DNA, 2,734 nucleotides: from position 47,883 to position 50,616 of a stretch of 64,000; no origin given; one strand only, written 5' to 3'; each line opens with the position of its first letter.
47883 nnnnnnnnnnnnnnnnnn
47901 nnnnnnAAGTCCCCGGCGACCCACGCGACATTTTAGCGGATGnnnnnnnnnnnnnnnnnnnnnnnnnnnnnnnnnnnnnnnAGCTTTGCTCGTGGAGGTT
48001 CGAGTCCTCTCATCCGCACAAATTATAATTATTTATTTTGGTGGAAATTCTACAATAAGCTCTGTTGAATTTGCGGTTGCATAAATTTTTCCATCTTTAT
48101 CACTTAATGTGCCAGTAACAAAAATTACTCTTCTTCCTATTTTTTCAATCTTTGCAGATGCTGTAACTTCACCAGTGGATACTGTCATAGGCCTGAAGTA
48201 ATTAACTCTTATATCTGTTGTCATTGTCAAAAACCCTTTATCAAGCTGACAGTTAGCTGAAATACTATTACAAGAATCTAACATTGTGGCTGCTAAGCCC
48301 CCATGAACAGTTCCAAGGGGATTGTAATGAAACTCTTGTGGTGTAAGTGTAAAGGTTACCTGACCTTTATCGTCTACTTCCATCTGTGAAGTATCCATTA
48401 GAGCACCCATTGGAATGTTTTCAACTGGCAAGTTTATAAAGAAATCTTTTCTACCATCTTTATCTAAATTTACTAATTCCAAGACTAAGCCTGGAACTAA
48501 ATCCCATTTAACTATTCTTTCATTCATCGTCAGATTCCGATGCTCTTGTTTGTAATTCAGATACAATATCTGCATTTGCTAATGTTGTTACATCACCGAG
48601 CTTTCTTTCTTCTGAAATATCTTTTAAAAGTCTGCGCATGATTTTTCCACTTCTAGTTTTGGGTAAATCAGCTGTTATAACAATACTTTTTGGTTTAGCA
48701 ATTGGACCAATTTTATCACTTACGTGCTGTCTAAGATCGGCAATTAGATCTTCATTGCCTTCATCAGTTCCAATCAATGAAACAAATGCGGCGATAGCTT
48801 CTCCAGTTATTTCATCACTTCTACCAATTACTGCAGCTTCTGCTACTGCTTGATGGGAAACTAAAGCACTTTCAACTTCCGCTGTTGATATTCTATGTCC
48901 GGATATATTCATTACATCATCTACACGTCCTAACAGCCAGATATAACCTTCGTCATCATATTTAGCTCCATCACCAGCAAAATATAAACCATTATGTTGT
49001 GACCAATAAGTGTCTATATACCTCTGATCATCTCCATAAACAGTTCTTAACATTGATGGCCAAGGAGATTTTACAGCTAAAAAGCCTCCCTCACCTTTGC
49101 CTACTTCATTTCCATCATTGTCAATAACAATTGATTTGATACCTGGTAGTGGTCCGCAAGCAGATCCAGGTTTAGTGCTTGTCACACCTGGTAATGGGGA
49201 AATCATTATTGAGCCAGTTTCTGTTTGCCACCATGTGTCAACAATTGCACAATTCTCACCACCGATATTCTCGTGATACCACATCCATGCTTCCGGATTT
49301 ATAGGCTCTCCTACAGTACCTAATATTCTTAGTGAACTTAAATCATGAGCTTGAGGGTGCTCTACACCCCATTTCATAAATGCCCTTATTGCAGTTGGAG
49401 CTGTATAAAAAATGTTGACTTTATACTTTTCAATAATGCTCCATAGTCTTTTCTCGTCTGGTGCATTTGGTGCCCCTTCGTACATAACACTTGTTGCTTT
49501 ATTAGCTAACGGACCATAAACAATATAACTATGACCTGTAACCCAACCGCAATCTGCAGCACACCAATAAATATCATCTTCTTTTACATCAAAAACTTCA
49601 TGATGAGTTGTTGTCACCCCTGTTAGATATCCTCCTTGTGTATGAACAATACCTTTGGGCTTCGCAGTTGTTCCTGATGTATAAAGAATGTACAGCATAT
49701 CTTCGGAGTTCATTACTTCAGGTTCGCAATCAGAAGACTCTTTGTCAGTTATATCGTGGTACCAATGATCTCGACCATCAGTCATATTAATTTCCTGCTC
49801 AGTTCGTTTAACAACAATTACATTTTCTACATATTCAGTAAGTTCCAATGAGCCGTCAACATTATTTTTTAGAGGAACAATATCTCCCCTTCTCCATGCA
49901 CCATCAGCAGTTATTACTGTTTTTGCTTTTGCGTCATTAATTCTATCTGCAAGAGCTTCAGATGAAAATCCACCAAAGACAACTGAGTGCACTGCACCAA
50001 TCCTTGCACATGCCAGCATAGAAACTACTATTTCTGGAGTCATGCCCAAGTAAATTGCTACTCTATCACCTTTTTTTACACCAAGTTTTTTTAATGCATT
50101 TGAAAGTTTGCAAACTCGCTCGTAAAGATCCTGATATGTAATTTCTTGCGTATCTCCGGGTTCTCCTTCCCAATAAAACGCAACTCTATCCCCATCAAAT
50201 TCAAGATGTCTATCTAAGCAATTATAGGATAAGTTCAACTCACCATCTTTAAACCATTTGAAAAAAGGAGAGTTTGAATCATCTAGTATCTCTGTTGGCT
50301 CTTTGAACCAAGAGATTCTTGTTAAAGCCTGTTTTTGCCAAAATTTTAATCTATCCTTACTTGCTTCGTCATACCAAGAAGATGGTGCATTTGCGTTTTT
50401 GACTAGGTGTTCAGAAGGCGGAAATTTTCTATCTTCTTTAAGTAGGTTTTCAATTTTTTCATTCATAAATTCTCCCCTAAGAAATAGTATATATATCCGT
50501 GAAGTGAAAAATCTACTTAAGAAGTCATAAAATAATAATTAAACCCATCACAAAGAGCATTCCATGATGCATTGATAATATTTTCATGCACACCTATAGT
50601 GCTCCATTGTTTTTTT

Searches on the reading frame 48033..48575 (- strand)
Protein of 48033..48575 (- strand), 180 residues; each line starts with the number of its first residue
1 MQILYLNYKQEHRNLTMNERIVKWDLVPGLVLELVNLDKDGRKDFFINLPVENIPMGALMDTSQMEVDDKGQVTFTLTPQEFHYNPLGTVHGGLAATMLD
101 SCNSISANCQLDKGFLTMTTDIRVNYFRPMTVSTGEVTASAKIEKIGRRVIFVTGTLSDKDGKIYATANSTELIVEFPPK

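Call 4: search_protein_families(library=ncbifam, proteins=[window:48033-48575:-])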
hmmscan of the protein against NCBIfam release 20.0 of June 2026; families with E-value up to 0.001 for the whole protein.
window:48033-48575:- (180 aa): 4 families
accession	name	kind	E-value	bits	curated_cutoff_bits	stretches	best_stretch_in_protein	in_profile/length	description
TIGR00369.1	unchar_dom_1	domain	1.2e-16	60.9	36.6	1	68-171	15-114/117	hotdog fold thioesterase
NF047425.1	MenI_Listeria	exception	7.9e-07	28.8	185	1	61-165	8-109/122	1,4-dihydroxy-2-naphthoyl-CoA hydrolase MenI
TIGR02286.1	PaaD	equivalog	2e-05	24.8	118.9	1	70-166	13-105/114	hydroxyphenylacetyl-CoA thioesterase PaaI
NF008675.0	PRK11688.1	equivalog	2e-05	24.5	107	1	96-173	66-154/156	thioesterase family protein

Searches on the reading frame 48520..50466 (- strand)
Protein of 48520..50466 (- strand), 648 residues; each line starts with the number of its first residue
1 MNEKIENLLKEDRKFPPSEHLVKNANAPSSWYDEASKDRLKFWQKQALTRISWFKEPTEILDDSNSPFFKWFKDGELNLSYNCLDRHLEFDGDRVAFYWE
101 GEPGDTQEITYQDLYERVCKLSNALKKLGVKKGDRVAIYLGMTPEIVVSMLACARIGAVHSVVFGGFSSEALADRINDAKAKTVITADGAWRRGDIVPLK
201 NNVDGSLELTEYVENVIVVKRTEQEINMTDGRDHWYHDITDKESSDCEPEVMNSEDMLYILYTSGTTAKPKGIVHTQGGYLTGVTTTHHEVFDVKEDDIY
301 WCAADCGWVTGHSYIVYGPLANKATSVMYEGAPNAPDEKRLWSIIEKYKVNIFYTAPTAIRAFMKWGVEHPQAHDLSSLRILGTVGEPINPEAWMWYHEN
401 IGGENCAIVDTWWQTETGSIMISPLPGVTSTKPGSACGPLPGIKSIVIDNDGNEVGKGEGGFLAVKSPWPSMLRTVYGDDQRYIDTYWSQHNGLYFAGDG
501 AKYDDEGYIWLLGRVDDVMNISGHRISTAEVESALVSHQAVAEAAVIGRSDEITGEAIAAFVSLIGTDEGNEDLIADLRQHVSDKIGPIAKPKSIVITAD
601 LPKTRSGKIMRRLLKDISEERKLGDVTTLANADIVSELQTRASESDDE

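Call 4: search_protein_families(library=ncbifam, proteins=[window:48520-50466:-])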
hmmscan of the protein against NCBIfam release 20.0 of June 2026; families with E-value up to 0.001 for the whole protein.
window:48520-50466:- (648 aa): 105 families (the best 25 are shown)
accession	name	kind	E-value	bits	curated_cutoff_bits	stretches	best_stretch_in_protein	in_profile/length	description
NF001208.0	PRK00174.1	subfamily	0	1020.7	657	1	5-643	2-646/649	acetate--CoA ligase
TIGR02188.1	Ac_CoA_lig_AcsA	equivalog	5.2e-294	976.4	724.95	1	24-640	3-628/629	acetate--CoA ligase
NF007815.0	PRK10524.1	equivalog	8.3e-181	602.7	955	1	31-640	7-625/629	propionate--CoA ligase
TIGR02316.1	propion_prpE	equivalog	3.5e-166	554.5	827.4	1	31-637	6-621/628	propionate--CoA ligase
NF003313.0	PRK04319.1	equivalog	1e-158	529.2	729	1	68-630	34-573/574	acetate--CoA ligase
NF002937.0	PRK03584.1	subfamily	1.5e-102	343.9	639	1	37-644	47-654/657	acetoacetate--CoA ligase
NF047394.1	AcylCoAsynMbcS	equivalog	1.8e-84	284.3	850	1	84-621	18-523/525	acyl-CoA synthetase MbcS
TIGR01217.1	ac_ac_CoA_syn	equivalog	2.6e-81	273.7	520.9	1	32-635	41-641/652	acetoacetate--CoA ligase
NF004837.0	PRK06187.1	subfamily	1.9e-79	267.3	476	1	81-620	11-524/531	long-chain-fatty-acid--CoA ligase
TIGR02262.1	benz_CoA_lig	subfamily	6.6e-62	209.9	375.25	1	79-616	5-507/508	benzoate-CoA ligase family protein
NF006182.0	PRK08316.1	subfamily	3.2e-61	207.4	663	1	93-618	26-517/523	fatty acyl-CoA synthetase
NF005714.0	PRK07529.1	subfamily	4.3e-58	197.1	632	1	81-633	33-591/640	acyl-CoA synthetase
NF005863.0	PRK07798.1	subfamily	6.2e-52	176.9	543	1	91-621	17-534/540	acyl-CoA synthetase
NF006181.0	PRK08314.1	subfamily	1.7e-51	175.2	705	1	107-621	48-557/563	long-chain-fatty-acid--CoA ligase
TIGR03208.1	cyc_hxne_CoA_lg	equivalog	2e-50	172.1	792.3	1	89-612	33-534/538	cyclohexanecarboxylate-CoA ligase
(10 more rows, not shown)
